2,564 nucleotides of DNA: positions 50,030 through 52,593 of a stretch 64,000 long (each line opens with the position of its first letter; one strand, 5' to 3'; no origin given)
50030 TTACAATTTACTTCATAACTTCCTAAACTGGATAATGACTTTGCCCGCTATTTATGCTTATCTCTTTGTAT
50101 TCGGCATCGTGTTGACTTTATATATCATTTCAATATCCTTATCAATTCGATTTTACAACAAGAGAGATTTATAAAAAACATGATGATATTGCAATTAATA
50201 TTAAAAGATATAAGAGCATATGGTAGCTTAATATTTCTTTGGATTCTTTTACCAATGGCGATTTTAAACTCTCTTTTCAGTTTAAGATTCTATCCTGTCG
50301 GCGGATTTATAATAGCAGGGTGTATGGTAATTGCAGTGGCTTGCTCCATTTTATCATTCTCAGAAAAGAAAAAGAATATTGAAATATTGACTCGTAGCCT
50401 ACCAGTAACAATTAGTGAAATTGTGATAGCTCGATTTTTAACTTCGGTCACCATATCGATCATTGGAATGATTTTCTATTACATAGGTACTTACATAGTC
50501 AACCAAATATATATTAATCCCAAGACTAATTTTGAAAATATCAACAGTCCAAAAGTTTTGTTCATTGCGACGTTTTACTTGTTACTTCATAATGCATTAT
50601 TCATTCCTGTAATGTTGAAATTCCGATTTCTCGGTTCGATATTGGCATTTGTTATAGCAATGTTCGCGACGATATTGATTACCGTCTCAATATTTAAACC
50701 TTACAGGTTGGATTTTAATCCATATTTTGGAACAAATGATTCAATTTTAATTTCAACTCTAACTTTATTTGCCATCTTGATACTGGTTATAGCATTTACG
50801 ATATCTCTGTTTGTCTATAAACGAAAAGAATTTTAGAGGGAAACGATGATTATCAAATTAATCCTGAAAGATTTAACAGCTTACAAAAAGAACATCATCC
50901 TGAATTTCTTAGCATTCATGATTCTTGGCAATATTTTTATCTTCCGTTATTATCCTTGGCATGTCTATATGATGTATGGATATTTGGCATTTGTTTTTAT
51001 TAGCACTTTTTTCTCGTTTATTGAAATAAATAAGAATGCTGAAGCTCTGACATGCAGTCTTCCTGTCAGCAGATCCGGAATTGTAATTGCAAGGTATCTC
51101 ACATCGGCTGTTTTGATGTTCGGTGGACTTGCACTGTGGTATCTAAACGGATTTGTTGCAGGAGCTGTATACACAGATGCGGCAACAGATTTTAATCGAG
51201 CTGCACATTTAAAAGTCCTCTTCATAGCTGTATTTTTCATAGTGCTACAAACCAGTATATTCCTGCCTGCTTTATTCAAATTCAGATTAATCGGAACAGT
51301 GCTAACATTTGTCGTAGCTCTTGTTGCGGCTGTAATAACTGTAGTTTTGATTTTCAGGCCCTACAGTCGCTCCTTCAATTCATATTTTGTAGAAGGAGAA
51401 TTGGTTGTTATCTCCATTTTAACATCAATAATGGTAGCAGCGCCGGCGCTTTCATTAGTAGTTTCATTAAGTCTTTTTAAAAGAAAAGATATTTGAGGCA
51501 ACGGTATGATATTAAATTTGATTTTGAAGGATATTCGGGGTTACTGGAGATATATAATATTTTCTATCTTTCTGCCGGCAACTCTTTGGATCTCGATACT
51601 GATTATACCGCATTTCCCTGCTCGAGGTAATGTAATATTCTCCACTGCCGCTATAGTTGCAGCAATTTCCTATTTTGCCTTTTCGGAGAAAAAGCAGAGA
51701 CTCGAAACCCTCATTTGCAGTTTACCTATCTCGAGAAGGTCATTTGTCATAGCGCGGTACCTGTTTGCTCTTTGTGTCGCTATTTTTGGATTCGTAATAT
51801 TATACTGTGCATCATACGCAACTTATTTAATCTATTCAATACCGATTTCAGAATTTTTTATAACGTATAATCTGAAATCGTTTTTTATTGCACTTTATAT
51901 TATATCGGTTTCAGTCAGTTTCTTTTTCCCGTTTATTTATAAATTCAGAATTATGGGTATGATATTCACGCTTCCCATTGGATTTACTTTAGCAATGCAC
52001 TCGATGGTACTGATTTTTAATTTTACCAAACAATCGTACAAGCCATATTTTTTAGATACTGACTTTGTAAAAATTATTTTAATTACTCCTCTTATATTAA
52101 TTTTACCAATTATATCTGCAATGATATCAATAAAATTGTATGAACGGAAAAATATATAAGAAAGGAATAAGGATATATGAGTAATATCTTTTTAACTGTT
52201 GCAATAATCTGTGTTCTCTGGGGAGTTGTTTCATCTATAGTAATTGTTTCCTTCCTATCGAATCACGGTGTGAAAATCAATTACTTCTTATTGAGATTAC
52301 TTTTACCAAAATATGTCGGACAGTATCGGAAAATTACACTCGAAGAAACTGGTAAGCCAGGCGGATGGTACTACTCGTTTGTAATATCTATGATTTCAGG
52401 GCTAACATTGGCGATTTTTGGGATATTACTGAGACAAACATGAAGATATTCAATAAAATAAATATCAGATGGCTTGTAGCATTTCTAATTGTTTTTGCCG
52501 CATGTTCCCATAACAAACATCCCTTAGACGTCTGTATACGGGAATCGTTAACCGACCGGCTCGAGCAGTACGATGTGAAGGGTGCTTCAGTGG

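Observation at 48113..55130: YtrA-type regulator with palindromic operator, ABC ATPase, four tandem divergent membrane paralogs and two beta-lactamase-fold hydrolases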

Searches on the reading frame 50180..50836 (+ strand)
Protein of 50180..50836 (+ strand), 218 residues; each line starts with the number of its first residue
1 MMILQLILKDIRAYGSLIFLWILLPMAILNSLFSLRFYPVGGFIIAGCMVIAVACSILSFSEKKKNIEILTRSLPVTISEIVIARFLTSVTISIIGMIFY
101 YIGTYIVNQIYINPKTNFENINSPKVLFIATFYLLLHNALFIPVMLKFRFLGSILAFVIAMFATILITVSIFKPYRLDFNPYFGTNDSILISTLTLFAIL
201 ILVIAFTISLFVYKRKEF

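Call 3: search_protein_families(library=pfam, proteins=[window:50180-50836:+], max_evalue=0.01)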
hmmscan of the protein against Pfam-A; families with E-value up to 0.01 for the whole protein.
window:50180-50836:+ (218 aa): 1 family
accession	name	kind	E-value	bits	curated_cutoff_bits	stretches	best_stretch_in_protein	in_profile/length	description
PF13346.12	ABC2_membrane_5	-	1.3e-17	64.4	25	1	5-214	1-205/205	ABC-2 family transporter protein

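Call 4: search_protein_families(library=ncbifam, proteins=[window:50180-50836:+], max_evalue=0.01)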
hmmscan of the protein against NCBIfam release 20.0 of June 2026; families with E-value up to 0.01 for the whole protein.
window:50180-50836:+ (218 aa): 2 families
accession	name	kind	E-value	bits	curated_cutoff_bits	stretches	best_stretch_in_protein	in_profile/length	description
TIGR03732.1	lanti_perm_MutE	subfamily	0.00018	20.9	145.2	1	48-171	52-170/241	lantibiotic immunity ABC transporter MutE/EpiE family permease subunit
TIGR00546.1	lnt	equivalog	0.0033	16.6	132.9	1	11-89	71-127/395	apolipoprotein N-acyltransferase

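Call 25: search_protein_families(library=ncbifam, proteins=[window:50180-50836:+], max_evalue=10)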
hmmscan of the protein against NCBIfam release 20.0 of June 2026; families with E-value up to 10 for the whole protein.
window:50180-50836:+ (218 aa): 5 families
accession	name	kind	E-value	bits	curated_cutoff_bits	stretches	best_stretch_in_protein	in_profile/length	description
TIGR03732.1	lanti_perm_MutE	subfamily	0.00018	20.9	145.2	1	48-171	52-170/241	lantibiotic immunity ABC transporter MutE/EpiE family permease subunit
TIGR00546.1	lnt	equivalog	0.0033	16.6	132.9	1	11-89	71-127/395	apolipoprotein N-acyltransferase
NF010602.0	PRK13998.1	equivalog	0.15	11.4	378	1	71-102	5-36/186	K(+)-transporting ATPase subunit C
NF033094.0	HK_VanS_O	exception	0.16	11.2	720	1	22-54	44-76/345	vancomycin resistance histidine kinase VanS-O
NF050115.1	membrane_Rv2732c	subfamily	1.3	8.5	60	1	43-99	25-81/177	Rv2732c family membrane protein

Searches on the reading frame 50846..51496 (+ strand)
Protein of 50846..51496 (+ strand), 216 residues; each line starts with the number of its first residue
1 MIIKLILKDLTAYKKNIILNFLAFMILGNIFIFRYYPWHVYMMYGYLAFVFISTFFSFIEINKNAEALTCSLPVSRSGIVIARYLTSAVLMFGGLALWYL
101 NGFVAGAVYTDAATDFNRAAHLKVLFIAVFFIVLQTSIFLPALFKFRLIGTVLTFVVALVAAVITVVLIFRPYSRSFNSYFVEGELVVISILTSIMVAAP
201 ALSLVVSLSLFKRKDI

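Call 3: search_protein_families(library=pfam, proteins=[window:50846-51496:+], max_evalue=0.01)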
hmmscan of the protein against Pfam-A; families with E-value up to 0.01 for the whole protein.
window:50846-51496:+ (216 aa): 1 family
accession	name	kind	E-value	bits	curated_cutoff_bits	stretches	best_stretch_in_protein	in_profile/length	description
PF13346.12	ABC2_membrane_5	-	1.9e-16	60.7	25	1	4-212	1-205/205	ABC-2 family transporter protein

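Call 4: search_protein_families(library=ncbifam, proteins=[window:50846-51496:+], max_evalue=0.01)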
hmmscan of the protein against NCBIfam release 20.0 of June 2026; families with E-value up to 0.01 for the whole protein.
window:50846-51496:+ (216 aa): 0 families

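Call 25: search_protein_families(library=ncbifam, proteins=[window:50846-51496:+], max_evalue=10)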
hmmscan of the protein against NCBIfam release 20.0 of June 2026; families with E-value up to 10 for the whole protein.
window:50846-51496:+ (216 aa): 3 families
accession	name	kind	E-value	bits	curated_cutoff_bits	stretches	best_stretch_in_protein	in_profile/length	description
NF047560.1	PSM_export_PmtB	equivalog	0.15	11.9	100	1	13-196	19-208/218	phenol-soluble modulin export ABC transporter permease subunit PmtB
NF045887.1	PhCholSynPs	equivalog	0.4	10.2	300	1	5-85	66-147/235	phosphatidylcholine synthase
NF038219.1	IcmV_IVB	equivalog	2.4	8.2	100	1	126-172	77-122/149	type IVB secretion system protein IcmV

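Call 43: predict_structure(alignment_id=A3)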
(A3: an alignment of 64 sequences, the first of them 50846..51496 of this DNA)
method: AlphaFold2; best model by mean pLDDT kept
length: 216 residues; sequences in the alignment: 64
mean_pLDDT: 88.0   pTM: 0.83
mean pLDDT of the five models: 88.0, 87.0, 86.8, 84.8, 83.8
residues with pLDDT >= 90: 96; 70-90: 118; 50-70: 2; < 50: 0
segments of 3 or more residues with pLDDT < 50: none
pLDDT, mean of each block of 10 residues (from residue 1): 84 84 85 90 90 84 76 84 90 91 89 88 93 93 87 93 93 85 87 94 93 78
secondary structure, 60 per line:
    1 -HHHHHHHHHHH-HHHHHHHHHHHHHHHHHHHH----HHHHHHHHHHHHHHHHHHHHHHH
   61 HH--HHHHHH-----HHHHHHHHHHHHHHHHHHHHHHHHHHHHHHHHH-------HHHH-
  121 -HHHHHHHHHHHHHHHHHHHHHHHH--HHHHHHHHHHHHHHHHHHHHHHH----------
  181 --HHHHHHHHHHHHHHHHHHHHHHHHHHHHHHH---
elements in order: H2-12 H14-33 H38-62 H65-70 H76-108 H116-119 H122-145 H148-170 H183-213

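Call 46: fold_search(model_id=the predicted structure, library=pdb)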
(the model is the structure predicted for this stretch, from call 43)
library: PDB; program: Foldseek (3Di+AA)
matches with E <= 10: 82; with E <= 0.001: 0
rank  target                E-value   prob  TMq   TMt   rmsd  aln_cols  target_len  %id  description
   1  8ce1_B                3.9e-02  1.00  0.53  0.53   6.0       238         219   13  Cytochrome c maturation complex CcmABCD (released 2023-09-06)
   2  7znq_y                4.1e-02  1.00  0.59  0.52   7.5       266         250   13  ABC transporter complex NosDFYL in GDN (released 2022-08-03)
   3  7o0y_E                4.8e-02  1.00  0.57  0.51   7.7       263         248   12  ABC transporter NosDFY, nucleotide-free in GDN (released 2022-04-13)
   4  6xjh_A                4.8e-02  1.00  0.56  0.50   8.1       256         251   15  PmtCD ABC exporter without the basket domain at C2 symmetry (released 2020-10-14)
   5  7o12_E                1.2e-01  0.98  0.50  0.46   8.2       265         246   12  ABC transporter NosDFY, AMPPNP-bound in GDN (released 2022-04-13)
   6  7qba_D                1.3e-01  0.98  0.51  0.41   9.3       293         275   11  CryoEM structure of the ABC transporter NosDFY complexed with nitrous oxide reductase NosZ (released 2022-08-03)
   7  7znq_Y                1.4e-01  0.99  0.59  0.49   8.0       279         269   12  ABC transporter complex NosDFYL in GDN (released 2022-08-03)
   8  7o17_D                2.4e-01  0.94  0.50  0.42   8.3       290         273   12  ABC transporter NosDFY E154Q, ATP-bound in lipid nanodisc (released 2022-04-13)
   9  7o17_E                3.0e-01  0.95  0.46  0.39   8.1       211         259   14  ABC transporter NosDFY E154Q, ATP-bound in lipid nanodisc (released 2022-04-13)
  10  7o0y_D                4.0e-01  0.98  0.61  0.51   6.3       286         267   10  ABC transporter NosDFY, nucleotide-free in GDN (released 2022-04-13)
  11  8k1p_A                4.6e-01  0.87  0.50  0.25   8.1       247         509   12  mycobacterial efflux pump, ADP+vanadate bound state (released 2024-07-17)
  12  9q1y_A                5.5e-01  0.85  0.51  0.46   7.2       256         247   14  Nucleotide-free structure of PmtCD in detergent LMNG (released 2025-11-26)
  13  7e7i_A                8.8e-01  0.33  0.35  0.06  15.0       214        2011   14  Cryo-EM structure of human ABCA4 in the apo state (released 2021-06-30)
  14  7f02_B                1.1e+00  0.84  0.58  0.57   5.3       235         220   13  Cytochrome c-type biogenesis protein CcmABCD from E. coli (released 2022-11-09)
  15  7xw6_R                1.5e+00  0.18  0.29  0.15  10.4       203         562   12  TSHR-Gs-M22 antibody-ML109 complex (released 2022-08-17)
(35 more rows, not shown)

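Call 71: search_protein_families(library=padloc, proteins=[window:50846-51496:+], max_evalue=0.001)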
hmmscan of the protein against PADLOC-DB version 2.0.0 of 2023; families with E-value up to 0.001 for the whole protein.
window:50846-51496:+ (216 aa): 0 families

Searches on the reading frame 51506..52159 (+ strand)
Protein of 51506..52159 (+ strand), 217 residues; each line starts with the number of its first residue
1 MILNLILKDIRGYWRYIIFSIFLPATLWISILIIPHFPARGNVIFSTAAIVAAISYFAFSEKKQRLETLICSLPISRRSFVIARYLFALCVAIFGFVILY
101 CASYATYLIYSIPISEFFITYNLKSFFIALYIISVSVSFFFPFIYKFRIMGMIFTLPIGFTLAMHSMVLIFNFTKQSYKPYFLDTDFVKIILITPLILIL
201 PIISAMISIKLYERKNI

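Call 3: search_protein_families(library=pfam, proteins=[window:51506-52159:+], max_evalue=0.01)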
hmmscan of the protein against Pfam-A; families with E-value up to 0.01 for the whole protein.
window:51506-52159:+ (217 aa): 1 family
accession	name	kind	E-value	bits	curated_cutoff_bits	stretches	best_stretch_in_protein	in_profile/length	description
PF13346.12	ABC2_membrane_5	-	1.6e-18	67.4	25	1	4-213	1-205/205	ABC-2 family transporter protein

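Call 4: search_protein_families(library=ncbifam, proteins=[window:51506-52159:+], max_evalue=0.01)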
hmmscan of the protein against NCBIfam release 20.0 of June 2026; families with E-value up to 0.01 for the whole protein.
window:51506-52159:+ (217 aa): 0 families

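Call 25: search_protein_families(library=ncbifam, proteins=[window:51506-52159:+], max_evalue=10)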
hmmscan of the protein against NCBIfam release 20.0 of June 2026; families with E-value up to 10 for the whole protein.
window:51506-52159:+ (217 aa): 0 families

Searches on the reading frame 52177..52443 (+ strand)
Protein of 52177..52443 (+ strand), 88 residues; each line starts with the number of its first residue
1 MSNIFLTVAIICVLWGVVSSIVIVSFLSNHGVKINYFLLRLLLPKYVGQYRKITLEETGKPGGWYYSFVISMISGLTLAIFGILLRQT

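Call 3: search_protein_families(library=pfam, proteins=[window:52177-52443:+], max_evalue=0.01)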
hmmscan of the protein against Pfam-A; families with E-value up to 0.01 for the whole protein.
window:52177-52443:+ (88 aa): 0 families

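Call 4: search_protein_families(library=ncbifam, proteins=[window:52177-52443:+], max_evalue=0.01)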
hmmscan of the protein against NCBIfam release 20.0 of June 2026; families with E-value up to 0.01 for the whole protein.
window:52177-52443:+ (88 aa): 0 families

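Call 25: search_protein_families(library=ncbifam, proteins=[window:52177-52443:+], max_evalue=10)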
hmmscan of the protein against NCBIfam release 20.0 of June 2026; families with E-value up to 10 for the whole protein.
window:52177-52443:+ (88 aa): 0 families

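Call 47: search_protein_families(library=pfam, proteins=[window:52177-52443:+], max_evalue=10)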
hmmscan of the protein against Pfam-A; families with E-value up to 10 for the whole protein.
window:52177-52443:+ (88 aa): 1 family
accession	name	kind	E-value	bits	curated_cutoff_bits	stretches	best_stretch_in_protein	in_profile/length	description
PF04066.18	MrpF_PhaF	-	0.069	14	23.3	1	4-27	29-52/53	Multiple resistance and pH regulation protein F (MrpF / PhaF)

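Call 49: find_related_loci(query=A4, collection=metagenome_contigs, flank=9000)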
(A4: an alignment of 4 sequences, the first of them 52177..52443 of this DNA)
Query A4 (88 aa) in metagenome_contigs; peptide patterns used: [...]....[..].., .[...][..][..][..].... (x = any residue, [..] = any of these).
394 stretches matched a pattern; 81 encode a relative of the query (tblastn E <= 1e-3); the best 80 are kept; 80 distinct loci.
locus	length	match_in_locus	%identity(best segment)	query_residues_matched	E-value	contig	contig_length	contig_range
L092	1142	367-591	88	1-75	3e-41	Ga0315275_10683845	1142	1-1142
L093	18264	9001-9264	59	1-88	9e-31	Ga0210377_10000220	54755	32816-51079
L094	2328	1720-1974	60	2-86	1e-30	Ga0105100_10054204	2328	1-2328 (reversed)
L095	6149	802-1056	60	2-86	1e-30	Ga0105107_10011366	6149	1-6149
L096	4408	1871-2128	58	1-86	8e-30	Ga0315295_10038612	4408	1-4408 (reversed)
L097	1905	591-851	57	1-87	1e-29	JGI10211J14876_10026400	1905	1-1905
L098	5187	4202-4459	58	1-86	5e-29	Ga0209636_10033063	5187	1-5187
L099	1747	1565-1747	93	1-61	2e-29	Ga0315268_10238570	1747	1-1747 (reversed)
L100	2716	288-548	53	1-87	1e-28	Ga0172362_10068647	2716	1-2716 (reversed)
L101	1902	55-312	57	1-86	5e-28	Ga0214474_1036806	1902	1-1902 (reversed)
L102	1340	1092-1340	54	1-83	1e-27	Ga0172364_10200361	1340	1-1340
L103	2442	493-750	55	1-86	7e-27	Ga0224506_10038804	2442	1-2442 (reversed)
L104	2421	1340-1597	55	1-86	7e-27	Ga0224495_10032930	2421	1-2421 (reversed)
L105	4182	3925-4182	56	1-86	7e-27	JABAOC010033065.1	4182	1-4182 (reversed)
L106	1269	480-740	53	1-87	5e-27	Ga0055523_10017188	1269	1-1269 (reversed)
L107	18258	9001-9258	55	1-86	2e-26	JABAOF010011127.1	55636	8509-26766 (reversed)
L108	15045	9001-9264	50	1-88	4e-26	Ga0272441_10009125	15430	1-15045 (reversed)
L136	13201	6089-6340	51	3-86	6e-21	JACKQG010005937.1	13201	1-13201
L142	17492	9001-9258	51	1-86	9e-20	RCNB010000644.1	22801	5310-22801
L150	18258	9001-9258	42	1-86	6e-19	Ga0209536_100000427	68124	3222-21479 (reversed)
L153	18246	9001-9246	51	5-86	1e-18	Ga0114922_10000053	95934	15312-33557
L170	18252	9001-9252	40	2-85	4e-13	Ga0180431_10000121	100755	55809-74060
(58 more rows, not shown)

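Call 52: search_protein_families(library=pfam, proteins=[L107:7452-8855:+, L107:9378-10601:+, L108:8076-8927:+, L108:9351-9929:+, L150:9251-10282:+, L153:7785-8747:+, L153:9342-10235:+, L136:6359-7624:+, L142:9279-10694:+, L170:8215-8841:+], max_evalue=0.001)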
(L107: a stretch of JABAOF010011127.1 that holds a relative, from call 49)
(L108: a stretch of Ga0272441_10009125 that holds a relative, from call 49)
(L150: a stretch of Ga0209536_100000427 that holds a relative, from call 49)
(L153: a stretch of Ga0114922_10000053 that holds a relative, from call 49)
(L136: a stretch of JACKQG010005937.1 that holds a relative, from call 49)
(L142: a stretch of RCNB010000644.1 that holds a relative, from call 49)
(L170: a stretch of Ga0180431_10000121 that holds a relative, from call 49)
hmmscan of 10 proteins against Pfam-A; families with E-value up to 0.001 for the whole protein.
L107:7452-8855:+ (468 aa): 6 families
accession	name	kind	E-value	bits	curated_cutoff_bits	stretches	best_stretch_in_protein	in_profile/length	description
PF00753.33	Lactamase_B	-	1.1e-09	39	22.7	1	101-277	4-196/196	Metallo-beta-lactamase superfamily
PF07719.23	TPR_2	-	5e-08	32.9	27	1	422-454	2-34/34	Tetratricopeptide repeat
PF13174.12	TPR_6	-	3.3e-07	30.9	26.3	0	427-453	6-32/33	Tetratricopeptide repeat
PF00515.34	TPR_1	-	1.3e-05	25.2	27.8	1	427-454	7-34/34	Tetratricopeptide repeat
PF13428.12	TPR_14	-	2.1e-05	25.2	23.5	1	422-460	2-40/44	Tetratricopeptide repeat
PF13181.12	TPR_8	-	3.5e-05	24.1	25.7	1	423-454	3-34/34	Tetratricopeptide repeat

L107:9378-10601:+ (408 aa): 1 family
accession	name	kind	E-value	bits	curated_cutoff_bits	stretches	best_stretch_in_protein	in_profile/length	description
PF00724.26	Oxidored_FMN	-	6e-34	118.3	27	1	17-351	5-339/342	NADH:flavin oxidoreductase / NADH oxidase family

L108:8076-8927:+ (284 aa): 2 families
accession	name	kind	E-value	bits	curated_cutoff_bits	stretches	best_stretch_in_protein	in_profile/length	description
PF04055.27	Radical_SAM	-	6.9e-16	59.3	29.5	1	41-207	2-155/166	Radical SAM superfamily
PF13353.11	Fer4_12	-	4e-14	53.5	22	1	33-168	2-120/137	4Fe-4S single cluster domain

L108:9351-9929:+ (193 aa): 0 families

L150:9251-10282:+ (344 aa): 3 families
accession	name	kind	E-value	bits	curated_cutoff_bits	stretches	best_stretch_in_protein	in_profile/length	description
PF07676.18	PD40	-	2.8e-30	104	20.9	3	292-327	2-38/38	WD40-like Beta Propeller Repeat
PF00930.27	DPPIV_N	-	3.3e-09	36.4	22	0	135-207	25-82/354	Dipeptidyl peptidase IV (DPP IV) N-terminal region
PF00400.38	WD40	-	0.00053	20.9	27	0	260-282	17-38/39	WD domain, G-beta repeat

L153:7785-8747:+ (321 aa): 1 family
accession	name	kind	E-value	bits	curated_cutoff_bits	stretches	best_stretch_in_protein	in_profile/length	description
PF03544.19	TonB_C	-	4.1e-21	75.6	24.6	1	245-320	3-79/79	Gram-negative bacterial TonB protein C-terminal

L153:9342-10235:+ (298 aa): 0 families

L136:6359-7624:+ (422 aa): 1 family
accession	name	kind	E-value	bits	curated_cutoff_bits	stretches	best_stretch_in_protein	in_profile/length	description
PF13349.12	DUF4097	-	6.2e-10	39.3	22.9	1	228-376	80-213/247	Toastrack DUF4097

L142:9279-10694:+ (472 aa): 6 families
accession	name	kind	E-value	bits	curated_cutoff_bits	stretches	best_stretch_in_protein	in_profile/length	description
PF00069.31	Pkinase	-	2.1e-50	172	31.7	1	27-291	1-252/263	Protein kinase domain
PF07714.23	PK_Tyr_Ser-Thr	-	4.6e-39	134.7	23.1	1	29-290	3-248/258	Protein tyrosine and serine/threonine kinase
PF03109.22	ABC1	-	1e-06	28.5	22.9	1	66-176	114-219/244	ABC1 atypical kinase-like domain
PF01636.29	APH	-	4.2e-06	27.1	23.2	0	140-176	165-202/239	Phosphotransferase enzyme family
PF17667.7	Pkinase_fungal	-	0.00018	20.8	24.1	1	141-230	303-379/387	Fungal protein kinase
PF14531.12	Kinase-like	-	0.00047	19.9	25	0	121-250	142-257/289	Kinase-like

L170:8215-8841:+ (209 aa): 0 families

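Call 71: search_protein_families(library=padloc, proteins=[window:52177-52443:+], max_evalue=0.001)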
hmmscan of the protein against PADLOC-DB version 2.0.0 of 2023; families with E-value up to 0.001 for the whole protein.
window:52177-52443:+ (88 aa): 0 families
